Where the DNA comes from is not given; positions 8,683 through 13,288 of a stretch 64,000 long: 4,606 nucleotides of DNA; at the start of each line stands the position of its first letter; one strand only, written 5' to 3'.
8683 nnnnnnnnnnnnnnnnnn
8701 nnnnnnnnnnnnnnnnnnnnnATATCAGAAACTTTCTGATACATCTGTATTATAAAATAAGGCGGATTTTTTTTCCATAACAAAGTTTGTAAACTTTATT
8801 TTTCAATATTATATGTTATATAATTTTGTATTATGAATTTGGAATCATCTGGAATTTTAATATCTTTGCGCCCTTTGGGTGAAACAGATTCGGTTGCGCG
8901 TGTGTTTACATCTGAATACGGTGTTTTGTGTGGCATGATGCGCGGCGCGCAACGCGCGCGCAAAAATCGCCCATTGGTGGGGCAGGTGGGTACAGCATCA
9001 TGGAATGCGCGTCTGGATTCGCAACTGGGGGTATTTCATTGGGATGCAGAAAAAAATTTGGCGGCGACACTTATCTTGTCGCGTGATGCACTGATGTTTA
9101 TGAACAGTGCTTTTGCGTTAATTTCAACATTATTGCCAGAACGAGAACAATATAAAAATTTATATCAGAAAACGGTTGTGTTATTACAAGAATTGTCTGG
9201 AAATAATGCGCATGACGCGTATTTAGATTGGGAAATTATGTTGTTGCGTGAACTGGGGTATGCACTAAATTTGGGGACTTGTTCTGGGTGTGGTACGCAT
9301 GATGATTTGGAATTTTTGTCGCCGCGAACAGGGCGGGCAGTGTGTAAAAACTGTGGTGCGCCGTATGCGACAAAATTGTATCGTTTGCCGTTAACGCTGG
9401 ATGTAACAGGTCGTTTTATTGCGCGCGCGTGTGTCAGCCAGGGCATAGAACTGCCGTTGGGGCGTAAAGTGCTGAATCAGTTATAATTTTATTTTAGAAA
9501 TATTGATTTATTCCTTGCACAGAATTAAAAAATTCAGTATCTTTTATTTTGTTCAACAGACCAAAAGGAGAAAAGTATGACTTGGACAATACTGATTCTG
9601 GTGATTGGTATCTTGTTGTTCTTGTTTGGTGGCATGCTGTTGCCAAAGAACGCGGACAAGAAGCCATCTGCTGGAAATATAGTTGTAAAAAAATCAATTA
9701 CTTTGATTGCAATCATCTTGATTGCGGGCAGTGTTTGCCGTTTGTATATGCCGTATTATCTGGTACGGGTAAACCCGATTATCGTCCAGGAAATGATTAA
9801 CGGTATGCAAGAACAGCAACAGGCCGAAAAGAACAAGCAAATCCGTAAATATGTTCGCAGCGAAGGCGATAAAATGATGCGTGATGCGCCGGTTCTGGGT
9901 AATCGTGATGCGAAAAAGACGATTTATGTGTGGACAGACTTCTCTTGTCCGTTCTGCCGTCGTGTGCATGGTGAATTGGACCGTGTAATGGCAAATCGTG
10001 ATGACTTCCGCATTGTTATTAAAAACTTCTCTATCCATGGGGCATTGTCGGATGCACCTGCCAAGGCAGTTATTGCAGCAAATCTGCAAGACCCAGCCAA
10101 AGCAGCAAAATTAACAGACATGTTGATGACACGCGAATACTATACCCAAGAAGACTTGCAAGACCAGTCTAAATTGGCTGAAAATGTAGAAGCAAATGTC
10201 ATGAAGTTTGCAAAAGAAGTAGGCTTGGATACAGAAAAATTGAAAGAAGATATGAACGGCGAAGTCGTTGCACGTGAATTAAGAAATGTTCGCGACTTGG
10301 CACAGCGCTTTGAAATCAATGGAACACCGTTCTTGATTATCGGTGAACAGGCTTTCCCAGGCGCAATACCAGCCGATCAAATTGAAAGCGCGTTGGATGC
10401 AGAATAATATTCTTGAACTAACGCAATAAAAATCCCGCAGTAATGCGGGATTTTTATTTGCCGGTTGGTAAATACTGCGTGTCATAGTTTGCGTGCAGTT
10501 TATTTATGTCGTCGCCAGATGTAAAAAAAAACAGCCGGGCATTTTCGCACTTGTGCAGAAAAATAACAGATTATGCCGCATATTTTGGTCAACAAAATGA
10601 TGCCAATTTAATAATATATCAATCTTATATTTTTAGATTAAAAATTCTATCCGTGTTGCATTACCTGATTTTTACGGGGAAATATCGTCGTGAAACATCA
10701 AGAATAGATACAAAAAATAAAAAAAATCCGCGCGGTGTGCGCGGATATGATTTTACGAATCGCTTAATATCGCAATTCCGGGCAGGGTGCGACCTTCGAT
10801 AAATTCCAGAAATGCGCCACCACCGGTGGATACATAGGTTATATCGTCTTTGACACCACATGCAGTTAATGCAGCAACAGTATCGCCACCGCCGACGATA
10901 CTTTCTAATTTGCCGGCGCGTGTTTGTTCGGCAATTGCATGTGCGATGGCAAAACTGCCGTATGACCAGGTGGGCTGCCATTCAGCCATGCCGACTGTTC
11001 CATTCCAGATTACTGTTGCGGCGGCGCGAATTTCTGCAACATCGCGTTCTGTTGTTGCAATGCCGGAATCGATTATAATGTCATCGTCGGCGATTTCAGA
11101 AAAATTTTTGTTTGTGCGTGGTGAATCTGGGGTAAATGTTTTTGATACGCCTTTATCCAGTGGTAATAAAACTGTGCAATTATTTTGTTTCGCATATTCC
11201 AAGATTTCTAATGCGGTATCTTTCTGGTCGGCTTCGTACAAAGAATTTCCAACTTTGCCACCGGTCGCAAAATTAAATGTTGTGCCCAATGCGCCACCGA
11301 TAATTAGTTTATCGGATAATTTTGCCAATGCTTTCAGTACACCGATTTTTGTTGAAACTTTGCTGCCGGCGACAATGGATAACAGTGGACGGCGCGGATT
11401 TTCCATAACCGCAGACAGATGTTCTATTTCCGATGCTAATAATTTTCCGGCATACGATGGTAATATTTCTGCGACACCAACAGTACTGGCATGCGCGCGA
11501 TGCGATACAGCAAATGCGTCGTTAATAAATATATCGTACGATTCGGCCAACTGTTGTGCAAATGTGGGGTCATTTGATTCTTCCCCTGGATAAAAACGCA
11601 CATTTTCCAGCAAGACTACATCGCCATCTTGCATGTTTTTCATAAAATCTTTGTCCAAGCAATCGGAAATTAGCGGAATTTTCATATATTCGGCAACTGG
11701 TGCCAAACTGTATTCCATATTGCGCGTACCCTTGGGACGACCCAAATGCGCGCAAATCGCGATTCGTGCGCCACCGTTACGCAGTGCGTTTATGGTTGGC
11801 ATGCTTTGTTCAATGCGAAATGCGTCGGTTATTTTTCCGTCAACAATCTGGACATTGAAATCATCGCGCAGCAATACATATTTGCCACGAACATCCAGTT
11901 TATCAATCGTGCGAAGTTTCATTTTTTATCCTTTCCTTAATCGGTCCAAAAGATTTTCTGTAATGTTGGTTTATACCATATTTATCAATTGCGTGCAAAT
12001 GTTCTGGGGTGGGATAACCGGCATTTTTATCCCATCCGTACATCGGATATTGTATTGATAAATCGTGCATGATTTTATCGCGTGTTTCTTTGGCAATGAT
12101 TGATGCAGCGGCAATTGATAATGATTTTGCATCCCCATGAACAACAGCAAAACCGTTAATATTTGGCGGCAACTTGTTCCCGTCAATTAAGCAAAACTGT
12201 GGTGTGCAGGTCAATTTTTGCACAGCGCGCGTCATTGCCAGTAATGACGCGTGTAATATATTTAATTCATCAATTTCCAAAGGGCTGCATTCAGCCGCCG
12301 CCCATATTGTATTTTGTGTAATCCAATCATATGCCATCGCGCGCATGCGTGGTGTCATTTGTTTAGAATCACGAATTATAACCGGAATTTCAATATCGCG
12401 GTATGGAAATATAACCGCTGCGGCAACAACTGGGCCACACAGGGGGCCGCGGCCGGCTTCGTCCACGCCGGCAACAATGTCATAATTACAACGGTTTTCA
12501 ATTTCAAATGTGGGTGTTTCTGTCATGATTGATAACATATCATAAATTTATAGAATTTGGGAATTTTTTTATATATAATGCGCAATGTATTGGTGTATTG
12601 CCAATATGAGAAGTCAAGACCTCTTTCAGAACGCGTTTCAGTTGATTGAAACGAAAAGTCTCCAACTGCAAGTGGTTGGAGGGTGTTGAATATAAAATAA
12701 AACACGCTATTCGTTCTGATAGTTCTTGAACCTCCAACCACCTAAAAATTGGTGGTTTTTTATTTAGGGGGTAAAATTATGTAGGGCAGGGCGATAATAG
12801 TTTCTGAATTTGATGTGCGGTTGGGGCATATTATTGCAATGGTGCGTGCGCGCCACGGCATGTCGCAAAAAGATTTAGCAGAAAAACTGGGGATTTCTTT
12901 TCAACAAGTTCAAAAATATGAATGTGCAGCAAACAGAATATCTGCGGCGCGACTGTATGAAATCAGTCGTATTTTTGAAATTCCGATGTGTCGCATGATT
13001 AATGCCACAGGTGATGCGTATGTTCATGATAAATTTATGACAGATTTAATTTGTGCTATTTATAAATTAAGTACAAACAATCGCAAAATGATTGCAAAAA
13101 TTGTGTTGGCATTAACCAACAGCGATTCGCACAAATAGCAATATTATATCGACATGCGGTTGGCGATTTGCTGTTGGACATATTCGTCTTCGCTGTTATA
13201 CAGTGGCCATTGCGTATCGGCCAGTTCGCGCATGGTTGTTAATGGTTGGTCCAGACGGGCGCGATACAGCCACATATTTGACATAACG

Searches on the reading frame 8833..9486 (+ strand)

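Call 19: search_protein_families(library=pfam, proteins=[window:8833-9486:+])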
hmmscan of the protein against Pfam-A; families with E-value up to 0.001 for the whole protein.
window:8833-9486:+ (217 aa): 2 families
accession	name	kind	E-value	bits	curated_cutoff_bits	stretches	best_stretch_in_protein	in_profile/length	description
PF02565.21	RecO_C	-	2.8e-17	63.4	22.1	1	85-185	5-112/157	Recombination protein O C terminal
PF11967.14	RecO_N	-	1.1e-08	35.5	27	1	1-65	1-68/80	Recombination protein O N terminal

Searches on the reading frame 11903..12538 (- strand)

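Call 19: search_protein_families(library=pfam, proteins=[window:11903-12538:-])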
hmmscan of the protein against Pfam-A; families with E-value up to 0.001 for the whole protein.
window:11903-12538:- (211 aa): 1 family
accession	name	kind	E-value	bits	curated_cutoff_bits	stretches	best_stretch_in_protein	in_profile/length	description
PF01351.25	RNase_HII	-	1.6e-32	113.4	25.8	1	23-197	1-196/199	Ribonuclease HII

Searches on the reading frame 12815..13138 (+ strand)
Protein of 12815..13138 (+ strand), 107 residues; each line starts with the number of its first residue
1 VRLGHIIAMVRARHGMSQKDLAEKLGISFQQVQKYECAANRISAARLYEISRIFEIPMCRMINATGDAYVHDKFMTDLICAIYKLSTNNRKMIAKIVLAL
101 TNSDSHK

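Call 19: search_protein_families(library=pfam, proteins=[window:12815-13138:+])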
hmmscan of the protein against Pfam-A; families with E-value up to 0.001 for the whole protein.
window:12815-13138:+ (107 aa): 6 families
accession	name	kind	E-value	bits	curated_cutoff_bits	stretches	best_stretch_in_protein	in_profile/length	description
PF01381.28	HTH_3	-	6.6e-11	42.5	23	1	7-58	1-52/55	Helix-turn-helix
PF13443.12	HTH_26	-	9.8e-06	26.2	22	1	9-56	4-52/63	Cro/C1-type HTH DNA-binding domain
PF13518.12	HTH_28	-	3.5e-05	24.2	25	1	10-37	7-34/52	Helix-turn-helix domain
PF13560.12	HTH_31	-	3.7e-05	24.4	27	1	2-47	1-47/64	Helix-turn-helix domain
PF15943.11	YdaS_toxin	-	0.00013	22.2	30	1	17-53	10-46/65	Bacterial toxin YdaS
PF13384.12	HTH_23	-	0.00018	21.7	24.6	1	5-34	9-36/50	Homeodomain-like domain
